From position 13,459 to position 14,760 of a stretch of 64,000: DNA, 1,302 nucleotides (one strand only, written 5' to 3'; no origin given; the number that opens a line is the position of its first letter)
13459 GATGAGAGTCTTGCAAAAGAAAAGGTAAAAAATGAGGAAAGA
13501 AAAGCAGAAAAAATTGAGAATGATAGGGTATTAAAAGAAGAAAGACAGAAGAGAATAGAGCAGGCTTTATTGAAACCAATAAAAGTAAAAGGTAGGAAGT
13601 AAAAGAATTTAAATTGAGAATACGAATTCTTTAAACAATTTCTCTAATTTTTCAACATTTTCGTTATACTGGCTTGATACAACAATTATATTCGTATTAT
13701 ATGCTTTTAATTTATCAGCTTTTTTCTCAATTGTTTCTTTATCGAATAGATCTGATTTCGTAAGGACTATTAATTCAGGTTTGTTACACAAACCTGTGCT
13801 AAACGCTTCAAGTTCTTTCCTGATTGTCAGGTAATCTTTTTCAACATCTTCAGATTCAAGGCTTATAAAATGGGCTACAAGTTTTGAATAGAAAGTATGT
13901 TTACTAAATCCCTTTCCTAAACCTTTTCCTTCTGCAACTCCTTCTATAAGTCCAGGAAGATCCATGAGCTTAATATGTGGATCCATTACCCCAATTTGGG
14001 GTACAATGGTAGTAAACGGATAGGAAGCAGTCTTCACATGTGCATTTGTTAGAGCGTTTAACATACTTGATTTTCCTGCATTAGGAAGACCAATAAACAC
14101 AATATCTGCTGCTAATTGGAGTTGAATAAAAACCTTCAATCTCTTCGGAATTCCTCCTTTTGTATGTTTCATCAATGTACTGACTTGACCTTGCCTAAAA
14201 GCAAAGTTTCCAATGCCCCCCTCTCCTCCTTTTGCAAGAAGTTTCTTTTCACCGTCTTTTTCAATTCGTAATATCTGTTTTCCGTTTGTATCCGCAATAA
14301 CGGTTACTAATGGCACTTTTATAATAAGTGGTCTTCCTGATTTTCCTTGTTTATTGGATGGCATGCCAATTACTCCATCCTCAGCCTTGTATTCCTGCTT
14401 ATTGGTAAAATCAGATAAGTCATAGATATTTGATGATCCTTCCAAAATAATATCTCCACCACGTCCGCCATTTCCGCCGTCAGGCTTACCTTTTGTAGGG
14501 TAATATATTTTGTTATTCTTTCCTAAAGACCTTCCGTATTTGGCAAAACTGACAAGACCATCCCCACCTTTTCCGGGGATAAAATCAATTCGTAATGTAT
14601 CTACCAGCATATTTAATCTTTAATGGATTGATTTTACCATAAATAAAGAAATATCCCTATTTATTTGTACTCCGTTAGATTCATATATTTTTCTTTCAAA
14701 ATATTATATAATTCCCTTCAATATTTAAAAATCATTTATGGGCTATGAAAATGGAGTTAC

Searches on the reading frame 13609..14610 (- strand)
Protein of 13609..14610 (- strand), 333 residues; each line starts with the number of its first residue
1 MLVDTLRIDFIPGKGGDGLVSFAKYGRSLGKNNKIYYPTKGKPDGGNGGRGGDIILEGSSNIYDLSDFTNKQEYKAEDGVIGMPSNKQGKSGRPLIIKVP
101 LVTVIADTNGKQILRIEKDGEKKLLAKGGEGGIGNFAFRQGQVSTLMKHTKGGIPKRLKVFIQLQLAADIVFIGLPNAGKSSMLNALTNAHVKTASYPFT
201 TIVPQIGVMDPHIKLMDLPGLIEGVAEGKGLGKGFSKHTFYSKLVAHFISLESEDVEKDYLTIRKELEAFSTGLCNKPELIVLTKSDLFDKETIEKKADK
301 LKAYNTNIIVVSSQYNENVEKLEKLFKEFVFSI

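Call 28: search_protein_families(library=pfam, proteins=[window:13609-14610:-], max_evalue=0.001)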
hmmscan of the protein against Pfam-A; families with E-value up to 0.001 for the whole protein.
window:13609-14610:- (333 aa): 6 families
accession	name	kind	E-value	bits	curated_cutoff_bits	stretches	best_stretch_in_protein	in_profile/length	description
PF01018.28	GTP1_OBG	-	7.5e-34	117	27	1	3-165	1-154/155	GTP1/OBG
PF01926.29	MMR_HSR1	-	1.2e-22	80.6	21.9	1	170-285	2-113/113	50S ribosome-binding GTPase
PF02421.24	FeoB_N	-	8.1e-11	42.1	27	1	170-324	3-154/156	Ferrous iron transport protein B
PF03193.22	RsgA_GTPase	-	2.2e-07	31.3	30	1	279-328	56-106/174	RsgA GTPase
PF00350.29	Dynamin_N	-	3.2e-05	24.5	27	0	170-200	1-31/168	Dynamin family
PF10662.15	PduV-EutP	-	0.00054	20.2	21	0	271-326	81-141/143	Ethanolamine utilisation - propanediol utilisation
